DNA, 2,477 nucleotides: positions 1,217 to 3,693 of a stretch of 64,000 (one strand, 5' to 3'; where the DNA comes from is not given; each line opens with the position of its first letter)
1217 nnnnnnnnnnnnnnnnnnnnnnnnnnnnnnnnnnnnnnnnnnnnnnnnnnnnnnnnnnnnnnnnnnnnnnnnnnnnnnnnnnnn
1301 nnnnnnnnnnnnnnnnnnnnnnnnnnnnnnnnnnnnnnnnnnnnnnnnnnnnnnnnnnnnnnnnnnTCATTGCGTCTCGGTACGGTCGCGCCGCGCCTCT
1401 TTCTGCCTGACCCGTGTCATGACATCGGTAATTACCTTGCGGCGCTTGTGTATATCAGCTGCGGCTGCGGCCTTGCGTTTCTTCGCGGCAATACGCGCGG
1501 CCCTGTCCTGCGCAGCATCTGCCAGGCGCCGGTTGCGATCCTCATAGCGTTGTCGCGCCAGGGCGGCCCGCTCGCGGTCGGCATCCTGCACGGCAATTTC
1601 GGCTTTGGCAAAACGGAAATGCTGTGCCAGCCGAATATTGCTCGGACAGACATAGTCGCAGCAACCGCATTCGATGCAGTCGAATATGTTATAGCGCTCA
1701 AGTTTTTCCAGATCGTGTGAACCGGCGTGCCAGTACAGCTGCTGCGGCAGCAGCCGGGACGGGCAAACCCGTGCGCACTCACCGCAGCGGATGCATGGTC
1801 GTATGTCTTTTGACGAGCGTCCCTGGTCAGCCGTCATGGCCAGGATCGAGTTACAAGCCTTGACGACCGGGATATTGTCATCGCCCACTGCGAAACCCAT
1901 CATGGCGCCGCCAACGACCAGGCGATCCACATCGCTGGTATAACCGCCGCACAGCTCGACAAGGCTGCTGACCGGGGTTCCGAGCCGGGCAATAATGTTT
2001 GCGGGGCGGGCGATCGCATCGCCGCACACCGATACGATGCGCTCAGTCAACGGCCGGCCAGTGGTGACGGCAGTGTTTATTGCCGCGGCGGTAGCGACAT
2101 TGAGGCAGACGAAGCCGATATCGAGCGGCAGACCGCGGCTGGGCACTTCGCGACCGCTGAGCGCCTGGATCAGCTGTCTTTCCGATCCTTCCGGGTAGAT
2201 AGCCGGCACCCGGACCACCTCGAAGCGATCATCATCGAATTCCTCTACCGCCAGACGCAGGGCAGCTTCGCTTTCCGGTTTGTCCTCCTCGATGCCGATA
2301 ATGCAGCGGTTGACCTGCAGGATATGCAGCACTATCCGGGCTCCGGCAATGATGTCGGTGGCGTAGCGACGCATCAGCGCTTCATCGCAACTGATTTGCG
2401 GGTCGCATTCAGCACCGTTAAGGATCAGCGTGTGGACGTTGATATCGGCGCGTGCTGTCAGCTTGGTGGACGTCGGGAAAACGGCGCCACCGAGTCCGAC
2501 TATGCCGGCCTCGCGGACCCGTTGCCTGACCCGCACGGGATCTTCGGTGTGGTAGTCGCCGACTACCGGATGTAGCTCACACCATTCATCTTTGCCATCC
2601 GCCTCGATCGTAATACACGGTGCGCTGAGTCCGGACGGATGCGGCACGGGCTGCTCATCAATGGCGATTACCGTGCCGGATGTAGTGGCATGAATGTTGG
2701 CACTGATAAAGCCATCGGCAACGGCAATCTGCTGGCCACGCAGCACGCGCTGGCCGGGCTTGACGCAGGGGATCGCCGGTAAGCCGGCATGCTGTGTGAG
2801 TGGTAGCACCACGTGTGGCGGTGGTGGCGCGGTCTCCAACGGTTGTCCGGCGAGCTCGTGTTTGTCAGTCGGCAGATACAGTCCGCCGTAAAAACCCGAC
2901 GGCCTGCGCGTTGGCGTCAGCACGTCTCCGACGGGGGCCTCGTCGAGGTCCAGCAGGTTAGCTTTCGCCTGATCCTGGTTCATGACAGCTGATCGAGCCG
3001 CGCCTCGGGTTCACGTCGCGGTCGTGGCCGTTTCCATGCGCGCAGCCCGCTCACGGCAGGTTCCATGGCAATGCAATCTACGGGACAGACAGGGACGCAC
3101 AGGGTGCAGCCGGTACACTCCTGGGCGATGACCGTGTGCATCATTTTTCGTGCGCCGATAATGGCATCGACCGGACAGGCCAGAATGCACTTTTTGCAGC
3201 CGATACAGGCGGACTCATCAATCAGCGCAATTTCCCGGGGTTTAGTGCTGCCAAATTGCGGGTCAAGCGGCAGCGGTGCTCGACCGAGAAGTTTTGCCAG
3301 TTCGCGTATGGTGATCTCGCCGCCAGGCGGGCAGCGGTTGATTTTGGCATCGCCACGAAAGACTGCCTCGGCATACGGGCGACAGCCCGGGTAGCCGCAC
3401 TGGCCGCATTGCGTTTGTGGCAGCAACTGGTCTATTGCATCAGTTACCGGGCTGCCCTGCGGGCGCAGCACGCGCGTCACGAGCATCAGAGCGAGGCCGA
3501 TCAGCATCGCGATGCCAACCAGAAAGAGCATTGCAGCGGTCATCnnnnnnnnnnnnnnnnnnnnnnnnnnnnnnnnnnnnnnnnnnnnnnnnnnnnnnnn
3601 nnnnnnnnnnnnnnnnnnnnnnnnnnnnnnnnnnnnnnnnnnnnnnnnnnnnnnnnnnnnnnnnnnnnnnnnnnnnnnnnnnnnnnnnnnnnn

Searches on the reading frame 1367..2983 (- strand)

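Call 56: search_protein_families(library=pfam, proteins=[window:1367-2983:-], max_evalue=0.00001)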
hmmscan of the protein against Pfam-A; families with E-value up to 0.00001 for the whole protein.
window:1367-2983:- (538 aa): 7 families
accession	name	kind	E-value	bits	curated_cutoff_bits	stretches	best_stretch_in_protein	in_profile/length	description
PF01512.22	Complex1_51K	-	1.1e-47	162.2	31.2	1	156-303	1-149/150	Nuo51 FMN-binding domain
PF13375.12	RnfC_N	-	1.5e-30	105.6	25.6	1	31-131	3-101/101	RnfC Barrel sandwich hybrid domain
PF10531.15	SLBB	-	1.3e-10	41.4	27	1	316-365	1-55/55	SLBB domain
PF13183.11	Fer4_8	-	6.1e-08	33.5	27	1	395-450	3-68/68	4Fe-4S dicluster domain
PF12838.12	Fer4_7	-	7.9e-08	33.1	27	1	397-450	2-52/52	4Fe-4S dicluster domain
PF13237.11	Fer4_10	-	4e-07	30.3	25.5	1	393-447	5-53/53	4Fe-4S dicluster domain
PF13534.11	Fer4_17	-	4.7e-07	30.7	22.2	0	397-450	2-60/61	4Fe-4S dicluster domain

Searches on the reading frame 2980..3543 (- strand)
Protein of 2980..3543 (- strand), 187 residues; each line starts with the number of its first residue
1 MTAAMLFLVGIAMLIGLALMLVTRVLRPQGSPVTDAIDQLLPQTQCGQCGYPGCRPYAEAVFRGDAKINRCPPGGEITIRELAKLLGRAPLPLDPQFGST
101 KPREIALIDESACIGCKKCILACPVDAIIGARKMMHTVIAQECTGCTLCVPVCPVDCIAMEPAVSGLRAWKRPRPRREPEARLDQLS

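Call 89: search_protein_families(library=pfam, proteins=[window:2980-3543:-], max_evalue=0.00001)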
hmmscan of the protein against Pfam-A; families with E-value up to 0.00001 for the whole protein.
window:2980-3543:- (187 aa): 10 families
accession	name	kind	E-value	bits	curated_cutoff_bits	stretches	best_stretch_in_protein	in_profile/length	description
PF14697.11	Fer4_21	-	1.4e-18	67.2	35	1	106-160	1-59/59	4Fe-4S dicluster domain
PF04060.18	FeS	-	5.5e-17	61.6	23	1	41-73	1-33/33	Putative Fe-S cluster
PF00037.32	Fer4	-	2e-11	43.6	21.1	1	108-128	3-23/24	4Fe-4S binding domain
PF13237.11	Fer4_10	-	7e-09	35.9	25.5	1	107-154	3-53/53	4Fe-4S dicluster domain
PF12838.12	Fer4_7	-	8.6e-09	36.2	27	0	143-162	2-21/52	4Fe-4S dicluster domain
PF12797.12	Fer4_2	-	8e-08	32.2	24.5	0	107-125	4-22/22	4Fe-4S binding domain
PF12837.12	Fer4_6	-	2.9e-07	30.5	25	1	106-128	2-24/24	4Fe-4S binding domain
PF25160.1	LdpA_Fe-S-bd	-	6.6e-07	29.5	27.6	1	123-161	13-46/49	LdpA Fe-S cluster-binding domain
PF13187.11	Fer4_9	-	2.5e-06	27.8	27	1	112-158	1-52/52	4Fe-4S dicluster domain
PF12800.12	Fer4_4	-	9.1e-06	26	24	0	111-125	2-16/17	4Fe-4S binding domain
